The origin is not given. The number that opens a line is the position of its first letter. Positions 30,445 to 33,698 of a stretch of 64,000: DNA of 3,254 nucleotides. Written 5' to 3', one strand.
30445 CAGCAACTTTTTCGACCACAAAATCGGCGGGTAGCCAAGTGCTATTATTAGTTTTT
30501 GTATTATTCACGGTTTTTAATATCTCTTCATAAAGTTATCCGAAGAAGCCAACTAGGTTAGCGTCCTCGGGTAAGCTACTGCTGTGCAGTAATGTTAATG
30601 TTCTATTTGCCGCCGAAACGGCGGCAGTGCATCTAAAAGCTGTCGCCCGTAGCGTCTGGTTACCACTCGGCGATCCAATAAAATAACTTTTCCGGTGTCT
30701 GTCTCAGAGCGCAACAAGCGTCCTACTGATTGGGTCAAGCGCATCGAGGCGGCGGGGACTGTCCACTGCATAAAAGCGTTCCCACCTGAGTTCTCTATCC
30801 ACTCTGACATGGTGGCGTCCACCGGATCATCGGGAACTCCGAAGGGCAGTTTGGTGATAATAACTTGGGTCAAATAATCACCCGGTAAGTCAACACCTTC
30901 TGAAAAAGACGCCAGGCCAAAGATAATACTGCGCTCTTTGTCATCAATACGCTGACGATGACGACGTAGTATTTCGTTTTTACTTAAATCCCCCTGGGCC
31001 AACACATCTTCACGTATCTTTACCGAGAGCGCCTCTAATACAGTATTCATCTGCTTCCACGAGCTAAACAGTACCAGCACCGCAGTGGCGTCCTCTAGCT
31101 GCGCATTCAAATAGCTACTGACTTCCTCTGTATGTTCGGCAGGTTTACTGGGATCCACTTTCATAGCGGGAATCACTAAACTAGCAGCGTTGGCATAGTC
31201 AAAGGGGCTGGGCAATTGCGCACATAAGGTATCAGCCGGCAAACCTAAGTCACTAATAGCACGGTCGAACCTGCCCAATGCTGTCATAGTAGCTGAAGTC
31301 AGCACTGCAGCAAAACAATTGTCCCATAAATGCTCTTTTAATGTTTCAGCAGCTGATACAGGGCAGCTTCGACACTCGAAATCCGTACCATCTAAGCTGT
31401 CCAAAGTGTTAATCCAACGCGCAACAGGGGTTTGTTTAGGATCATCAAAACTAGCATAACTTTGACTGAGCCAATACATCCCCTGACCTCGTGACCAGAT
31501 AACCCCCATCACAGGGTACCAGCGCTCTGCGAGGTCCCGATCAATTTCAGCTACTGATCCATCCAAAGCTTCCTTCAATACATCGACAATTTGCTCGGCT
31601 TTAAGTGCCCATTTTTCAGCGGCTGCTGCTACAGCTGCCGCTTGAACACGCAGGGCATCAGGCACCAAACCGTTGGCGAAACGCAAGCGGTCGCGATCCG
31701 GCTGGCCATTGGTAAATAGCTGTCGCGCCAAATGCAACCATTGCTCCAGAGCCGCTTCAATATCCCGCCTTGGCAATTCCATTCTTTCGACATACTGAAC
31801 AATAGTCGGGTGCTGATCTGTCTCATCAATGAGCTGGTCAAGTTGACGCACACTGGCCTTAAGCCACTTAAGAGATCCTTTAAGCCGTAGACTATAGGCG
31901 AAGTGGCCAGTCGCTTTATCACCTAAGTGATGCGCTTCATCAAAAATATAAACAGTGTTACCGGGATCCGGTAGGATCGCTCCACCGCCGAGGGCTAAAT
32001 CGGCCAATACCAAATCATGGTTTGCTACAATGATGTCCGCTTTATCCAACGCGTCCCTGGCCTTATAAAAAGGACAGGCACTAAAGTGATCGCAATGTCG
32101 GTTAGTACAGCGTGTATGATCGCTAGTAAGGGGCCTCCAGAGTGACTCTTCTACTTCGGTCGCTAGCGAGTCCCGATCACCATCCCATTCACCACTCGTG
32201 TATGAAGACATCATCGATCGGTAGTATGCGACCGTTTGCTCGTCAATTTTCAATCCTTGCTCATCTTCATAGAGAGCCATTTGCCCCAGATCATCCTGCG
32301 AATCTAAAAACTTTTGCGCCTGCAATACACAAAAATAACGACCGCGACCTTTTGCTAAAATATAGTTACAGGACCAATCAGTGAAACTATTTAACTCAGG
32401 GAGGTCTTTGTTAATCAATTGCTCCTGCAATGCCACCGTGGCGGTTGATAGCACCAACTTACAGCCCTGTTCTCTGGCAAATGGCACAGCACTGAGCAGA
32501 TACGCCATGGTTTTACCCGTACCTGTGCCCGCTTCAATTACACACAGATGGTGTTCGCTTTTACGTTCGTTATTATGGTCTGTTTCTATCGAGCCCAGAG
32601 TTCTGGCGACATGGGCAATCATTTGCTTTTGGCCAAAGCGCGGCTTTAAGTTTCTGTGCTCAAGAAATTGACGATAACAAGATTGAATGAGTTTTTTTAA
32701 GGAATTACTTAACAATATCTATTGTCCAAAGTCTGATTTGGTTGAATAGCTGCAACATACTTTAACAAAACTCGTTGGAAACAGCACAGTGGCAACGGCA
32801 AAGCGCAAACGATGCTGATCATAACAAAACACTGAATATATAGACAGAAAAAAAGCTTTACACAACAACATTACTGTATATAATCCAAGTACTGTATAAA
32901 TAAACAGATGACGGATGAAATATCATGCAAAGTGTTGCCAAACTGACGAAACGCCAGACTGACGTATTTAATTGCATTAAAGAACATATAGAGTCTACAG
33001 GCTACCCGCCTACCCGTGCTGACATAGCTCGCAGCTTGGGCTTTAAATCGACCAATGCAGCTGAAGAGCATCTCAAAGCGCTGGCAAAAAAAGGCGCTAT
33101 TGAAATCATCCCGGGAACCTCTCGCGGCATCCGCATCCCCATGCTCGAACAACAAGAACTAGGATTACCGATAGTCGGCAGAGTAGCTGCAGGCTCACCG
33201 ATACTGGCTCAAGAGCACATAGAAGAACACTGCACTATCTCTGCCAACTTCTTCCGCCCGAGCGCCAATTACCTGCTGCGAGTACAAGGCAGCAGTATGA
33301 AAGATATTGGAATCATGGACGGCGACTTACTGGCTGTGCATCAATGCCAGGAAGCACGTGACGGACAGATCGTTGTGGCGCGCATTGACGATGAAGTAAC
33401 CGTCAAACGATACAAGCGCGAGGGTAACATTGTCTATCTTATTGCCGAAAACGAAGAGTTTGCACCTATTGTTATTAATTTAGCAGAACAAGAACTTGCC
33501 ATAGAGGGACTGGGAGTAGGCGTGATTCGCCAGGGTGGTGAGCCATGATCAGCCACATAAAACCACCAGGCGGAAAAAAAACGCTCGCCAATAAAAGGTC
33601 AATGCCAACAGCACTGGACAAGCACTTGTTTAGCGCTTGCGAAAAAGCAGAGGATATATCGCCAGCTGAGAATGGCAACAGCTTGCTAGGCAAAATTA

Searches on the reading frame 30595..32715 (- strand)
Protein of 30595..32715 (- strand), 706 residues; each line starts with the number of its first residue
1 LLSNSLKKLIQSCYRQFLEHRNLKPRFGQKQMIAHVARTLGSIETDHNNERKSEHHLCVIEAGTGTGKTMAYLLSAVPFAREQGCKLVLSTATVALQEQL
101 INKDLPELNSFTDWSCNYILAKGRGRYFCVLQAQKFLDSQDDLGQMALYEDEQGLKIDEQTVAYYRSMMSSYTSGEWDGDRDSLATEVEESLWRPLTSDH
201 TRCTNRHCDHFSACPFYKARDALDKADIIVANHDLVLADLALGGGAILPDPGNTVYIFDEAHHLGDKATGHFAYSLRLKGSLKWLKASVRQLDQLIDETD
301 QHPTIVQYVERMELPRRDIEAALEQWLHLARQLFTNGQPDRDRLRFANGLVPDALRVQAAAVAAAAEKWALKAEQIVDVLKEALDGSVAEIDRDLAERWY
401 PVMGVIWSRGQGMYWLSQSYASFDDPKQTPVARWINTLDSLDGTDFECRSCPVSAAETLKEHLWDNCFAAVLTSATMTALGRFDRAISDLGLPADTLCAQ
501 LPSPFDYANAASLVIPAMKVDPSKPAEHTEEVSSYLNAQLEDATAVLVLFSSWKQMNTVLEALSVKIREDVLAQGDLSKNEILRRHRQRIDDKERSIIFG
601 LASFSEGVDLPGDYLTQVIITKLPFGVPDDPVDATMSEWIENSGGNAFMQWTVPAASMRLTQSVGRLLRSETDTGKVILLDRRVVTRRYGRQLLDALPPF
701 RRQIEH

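Call 85: search_protein_families(library=pfam, proteins=[window:30595-32715:-], max_evalue=0.00001)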
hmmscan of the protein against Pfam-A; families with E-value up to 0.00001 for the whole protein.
window:30595-32715:- (706 aa): 4 families
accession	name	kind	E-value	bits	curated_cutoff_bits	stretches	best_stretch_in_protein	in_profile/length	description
PF13307.12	Helicase_C_2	-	1.5e-41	142.8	25.3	1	544-699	10-169/170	Helicase C-terminal domain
PF00270.35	DEAD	-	2.1e-07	31.3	26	0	56-102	15-63/167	DEAD/DEAH box helicase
PF06733.21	DEAD_2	-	8.3e-07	29.2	21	1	208-274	100-165/172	DEAD_2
PF04851.21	ResIII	-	3.9e-06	27.3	22.5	0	23-101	2-70/164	Type III restriction enzyme, res subunit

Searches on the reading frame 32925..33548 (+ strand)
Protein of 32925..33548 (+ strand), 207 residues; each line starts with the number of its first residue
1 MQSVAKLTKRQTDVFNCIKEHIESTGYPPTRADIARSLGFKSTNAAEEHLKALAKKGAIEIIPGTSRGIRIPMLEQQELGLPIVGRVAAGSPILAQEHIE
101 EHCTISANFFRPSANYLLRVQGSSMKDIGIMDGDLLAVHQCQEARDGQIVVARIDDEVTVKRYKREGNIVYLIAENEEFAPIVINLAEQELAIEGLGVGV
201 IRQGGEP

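Call 85: search_protein_families(library=pfam, proteins=[window:32925-33548:+], max_evalue=0.00001)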
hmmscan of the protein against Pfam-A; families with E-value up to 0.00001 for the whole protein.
window:32925-33548:+ (207 aa): 2 families
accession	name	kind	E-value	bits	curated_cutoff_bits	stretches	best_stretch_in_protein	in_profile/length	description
PF00717.28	Peptidase_S24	-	3.9e-34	117.3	23.3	1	82-195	1-113/116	Peptidase S24-like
PF01726.22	LexA_DNA_bind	-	8.7e-29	99.5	23.7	1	6-68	3-65/65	LexA DNA binding domain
